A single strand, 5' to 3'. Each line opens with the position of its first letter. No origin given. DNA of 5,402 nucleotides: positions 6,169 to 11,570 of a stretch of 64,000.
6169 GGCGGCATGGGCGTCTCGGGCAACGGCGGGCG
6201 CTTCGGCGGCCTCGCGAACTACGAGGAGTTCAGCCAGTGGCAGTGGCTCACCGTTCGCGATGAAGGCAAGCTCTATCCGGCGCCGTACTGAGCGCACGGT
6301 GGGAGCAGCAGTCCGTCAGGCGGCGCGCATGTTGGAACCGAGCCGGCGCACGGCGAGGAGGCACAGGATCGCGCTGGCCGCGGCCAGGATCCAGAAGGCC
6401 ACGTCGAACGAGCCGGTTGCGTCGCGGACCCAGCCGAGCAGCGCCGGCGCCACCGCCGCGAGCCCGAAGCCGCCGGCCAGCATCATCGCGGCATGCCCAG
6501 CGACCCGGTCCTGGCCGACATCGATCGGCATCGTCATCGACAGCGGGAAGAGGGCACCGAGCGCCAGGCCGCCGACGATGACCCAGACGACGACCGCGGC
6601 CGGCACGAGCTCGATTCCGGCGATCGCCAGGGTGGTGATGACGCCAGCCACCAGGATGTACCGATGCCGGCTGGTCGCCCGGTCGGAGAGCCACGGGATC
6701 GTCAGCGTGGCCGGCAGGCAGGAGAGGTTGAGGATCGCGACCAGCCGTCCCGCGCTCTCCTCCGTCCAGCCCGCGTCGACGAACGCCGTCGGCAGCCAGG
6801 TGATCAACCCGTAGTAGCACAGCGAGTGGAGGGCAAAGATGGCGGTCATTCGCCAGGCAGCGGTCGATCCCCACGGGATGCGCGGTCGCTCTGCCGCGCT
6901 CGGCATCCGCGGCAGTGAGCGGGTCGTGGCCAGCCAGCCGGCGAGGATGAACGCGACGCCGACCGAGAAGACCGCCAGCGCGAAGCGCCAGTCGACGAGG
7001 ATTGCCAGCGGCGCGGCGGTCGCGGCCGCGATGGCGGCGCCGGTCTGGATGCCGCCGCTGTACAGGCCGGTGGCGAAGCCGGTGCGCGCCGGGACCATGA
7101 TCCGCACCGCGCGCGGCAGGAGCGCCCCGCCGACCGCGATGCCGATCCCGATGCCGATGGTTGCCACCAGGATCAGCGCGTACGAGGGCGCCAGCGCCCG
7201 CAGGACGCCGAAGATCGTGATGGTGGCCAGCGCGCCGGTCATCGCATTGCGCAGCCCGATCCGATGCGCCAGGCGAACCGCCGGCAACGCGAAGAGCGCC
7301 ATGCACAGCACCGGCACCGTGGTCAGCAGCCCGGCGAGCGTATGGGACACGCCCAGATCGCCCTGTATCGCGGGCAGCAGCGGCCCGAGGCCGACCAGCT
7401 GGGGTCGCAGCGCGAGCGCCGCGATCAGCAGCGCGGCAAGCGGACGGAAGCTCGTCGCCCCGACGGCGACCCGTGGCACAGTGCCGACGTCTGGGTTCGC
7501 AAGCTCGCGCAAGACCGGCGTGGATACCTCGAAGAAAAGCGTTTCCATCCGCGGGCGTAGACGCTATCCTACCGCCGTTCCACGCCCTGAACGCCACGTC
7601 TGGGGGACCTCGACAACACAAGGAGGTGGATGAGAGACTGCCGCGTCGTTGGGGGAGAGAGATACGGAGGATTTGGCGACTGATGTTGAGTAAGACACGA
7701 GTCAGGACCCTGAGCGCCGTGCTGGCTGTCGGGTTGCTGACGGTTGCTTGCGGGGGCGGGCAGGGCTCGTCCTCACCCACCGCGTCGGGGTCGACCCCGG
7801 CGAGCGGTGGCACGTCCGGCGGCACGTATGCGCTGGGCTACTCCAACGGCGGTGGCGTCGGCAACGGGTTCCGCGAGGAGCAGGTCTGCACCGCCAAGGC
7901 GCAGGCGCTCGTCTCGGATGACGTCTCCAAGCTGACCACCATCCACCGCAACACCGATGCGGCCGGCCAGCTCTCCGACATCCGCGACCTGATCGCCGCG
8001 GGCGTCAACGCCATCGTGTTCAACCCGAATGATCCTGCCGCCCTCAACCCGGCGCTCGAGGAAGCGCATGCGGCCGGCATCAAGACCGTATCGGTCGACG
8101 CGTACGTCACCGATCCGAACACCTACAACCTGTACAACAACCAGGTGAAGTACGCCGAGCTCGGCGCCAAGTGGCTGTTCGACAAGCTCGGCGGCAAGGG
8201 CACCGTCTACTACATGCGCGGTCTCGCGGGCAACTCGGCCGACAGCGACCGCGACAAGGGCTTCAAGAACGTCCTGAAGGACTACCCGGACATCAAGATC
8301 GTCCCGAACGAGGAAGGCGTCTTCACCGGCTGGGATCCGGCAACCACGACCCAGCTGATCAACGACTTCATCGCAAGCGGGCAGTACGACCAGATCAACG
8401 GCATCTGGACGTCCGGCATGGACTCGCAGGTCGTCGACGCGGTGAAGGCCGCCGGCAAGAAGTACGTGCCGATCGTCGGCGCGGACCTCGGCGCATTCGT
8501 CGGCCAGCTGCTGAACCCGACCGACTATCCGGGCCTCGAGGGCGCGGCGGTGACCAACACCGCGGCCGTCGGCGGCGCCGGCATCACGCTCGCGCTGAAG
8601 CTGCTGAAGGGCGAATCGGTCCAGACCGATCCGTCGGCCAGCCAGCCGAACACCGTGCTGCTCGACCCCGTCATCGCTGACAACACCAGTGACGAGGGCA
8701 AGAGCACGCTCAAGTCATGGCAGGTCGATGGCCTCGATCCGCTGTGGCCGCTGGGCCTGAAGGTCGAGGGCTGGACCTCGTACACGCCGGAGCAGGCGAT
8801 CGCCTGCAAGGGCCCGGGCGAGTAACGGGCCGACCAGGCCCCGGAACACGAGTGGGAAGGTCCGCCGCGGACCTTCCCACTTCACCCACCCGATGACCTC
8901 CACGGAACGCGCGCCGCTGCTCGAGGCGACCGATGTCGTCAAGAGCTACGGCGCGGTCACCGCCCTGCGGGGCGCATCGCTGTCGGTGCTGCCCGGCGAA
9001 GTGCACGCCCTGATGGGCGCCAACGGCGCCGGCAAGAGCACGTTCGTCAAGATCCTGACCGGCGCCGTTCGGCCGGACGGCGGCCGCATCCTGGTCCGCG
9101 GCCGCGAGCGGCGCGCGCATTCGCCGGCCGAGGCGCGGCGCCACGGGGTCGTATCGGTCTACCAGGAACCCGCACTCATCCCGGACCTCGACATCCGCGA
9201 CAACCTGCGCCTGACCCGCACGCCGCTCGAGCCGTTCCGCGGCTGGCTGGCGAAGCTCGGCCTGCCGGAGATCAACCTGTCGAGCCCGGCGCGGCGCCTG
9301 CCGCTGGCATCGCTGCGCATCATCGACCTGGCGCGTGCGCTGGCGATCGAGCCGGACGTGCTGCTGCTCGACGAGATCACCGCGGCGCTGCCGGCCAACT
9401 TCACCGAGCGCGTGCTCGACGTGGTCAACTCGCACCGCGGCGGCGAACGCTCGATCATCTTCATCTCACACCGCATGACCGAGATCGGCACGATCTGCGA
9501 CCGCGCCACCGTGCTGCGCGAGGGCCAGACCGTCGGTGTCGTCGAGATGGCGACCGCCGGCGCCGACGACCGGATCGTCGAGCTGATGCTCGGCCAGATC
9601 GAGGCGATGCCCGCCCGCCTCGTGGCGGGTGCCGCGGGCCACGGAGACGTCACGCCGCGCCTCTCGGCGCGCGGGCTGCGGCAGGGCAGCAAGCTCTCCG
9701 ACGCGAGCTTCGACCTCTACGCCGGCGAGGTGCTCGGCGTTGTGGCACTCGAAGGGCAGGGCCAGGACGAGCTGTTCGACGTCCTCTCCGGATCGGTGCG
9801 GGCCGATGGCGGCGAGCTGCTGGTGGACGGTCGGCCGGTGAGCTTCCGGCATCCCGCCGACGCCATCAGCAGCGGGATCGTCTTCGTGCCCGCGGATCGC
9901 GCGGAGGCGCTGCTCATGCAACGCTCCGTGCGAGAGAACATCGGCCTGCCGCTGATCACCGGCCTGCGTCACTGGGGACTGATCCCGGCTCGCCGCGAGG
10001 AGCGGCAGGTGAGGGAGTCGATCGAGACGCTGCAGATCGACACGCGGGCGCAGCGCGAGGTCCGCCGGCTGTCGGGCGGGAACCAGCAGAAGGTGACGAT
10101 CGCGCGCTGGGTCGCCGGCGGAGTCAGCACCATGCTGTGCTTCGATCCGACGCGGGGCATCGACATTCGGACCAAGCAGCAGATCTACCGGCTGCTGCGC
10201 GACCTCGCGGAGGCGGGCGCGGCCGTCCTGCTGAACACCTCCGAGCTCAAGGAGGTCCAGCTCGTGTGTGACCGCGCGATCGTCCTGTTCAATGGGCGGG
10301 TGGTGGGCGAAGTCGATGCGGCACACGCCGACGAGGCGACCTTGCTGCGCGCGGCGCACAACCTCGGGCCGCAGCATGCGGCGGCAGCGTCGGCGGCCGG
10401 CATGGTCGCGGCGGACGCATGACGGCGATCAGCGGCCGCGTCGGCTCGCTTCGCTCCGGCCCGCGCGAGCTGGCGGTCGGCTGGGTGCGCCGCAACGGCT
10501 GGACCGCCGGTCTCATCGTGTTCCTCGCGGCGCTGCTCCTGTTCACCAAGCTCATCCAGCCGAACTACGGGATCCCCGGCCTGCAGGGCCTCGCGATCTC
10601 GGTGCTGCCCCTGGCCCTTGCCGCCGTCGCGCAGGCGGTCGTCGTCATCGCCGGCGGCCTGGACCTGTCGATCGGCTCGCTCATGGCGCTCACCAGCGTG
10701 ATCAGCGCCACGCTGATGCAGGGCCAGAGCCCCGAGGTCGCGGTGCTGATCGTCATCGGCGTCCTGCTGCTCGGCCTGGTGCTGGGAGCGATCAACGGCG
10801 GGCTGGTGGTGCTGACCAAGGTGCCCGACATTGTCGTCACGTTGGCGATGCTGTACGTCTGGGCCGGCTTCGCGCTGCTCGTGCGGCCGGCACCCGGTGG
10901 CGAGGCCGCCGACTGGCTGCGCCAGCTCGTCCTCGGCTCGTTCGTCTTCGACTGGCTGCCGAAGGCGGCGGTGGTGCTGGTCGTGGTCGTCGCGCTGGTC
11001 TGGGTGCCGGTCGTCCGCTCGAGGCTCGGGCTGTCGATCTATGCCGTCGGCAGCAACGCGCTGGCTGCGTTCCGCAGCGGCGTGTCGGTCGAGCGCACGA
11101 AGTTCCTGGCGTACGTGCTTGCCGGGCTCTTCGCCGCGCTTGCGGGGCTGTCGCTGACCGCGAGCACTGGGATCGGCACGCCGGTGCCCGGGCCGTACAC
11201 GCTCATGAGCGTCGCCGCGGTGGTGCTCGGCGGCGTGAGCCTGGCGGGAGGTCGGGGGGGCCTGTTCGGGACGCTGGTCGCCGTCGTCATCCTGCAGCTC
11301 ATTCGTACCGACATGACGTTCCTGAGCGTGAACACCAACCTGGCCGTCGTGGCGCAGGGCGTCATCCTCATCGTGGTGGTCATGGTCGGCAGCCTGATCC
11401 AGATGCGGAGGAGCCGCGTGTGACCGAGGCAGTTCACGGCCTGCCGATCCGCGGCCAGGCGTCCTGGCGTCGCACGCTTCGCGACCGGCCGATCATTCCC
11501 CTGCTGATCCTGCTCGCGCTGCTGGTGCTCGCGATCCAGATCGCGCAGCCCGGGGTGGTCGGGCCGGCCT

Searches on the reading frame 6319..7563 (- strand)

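Call 58: search_protein_families(library=pfam, proteins=[window:6319-7563:-], max_evalue=0.001)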
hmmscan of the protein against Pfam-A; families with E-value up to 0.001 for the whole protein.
window:6319-7563:- (415 aa): 2 families
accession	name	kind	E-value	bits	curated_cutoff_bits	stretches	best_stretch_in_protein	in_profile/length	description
PF07690.21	MFS_1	-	1.6e-33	116.5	33.4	2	56-368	12-341/347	Major Facilitator Superfamily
PF06779.20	MFS_4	-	0.00047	20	26.3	1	60-405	13-363/364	Uncharacterised MFS-type transporter YbfB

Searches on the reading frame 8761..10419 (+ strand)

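Call 58: search_protein_families(library=pfam, proteins=[window:8761-10419:+], max_evalue=0.001)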
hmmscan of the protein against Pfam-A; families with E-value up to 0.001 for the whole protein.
window:8761-10419:+ (553 aa): 2 families
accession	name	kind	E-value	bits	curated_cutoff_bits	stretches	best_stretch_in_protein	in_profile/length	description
PF00005.33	ABC_tran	-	1.3e-40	139.6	25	2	69-208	1-137/137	ABC transporter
PF13304.12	AAA_21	-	3.6e-07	31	27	0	82-101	2-21/304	AAA domain, putative AbiEii toxin, Type IV TA system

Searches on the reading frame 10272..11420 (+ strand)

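Call 58: search_protein_families(library=pfam, proteins=[window:10272-11420:+], max_evalue=0.001)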
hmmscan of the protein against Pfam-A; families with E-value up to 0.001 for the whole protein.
window:10272-11420:+ (383 aa): 1 family
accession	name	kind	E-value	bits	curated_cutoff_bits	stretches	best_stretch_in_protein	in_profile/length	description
PF02653.21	BPD_transp_2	-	2e-30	106.3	26.8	1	106-370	4-269/269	Branched-chain amino acid transport system / permease component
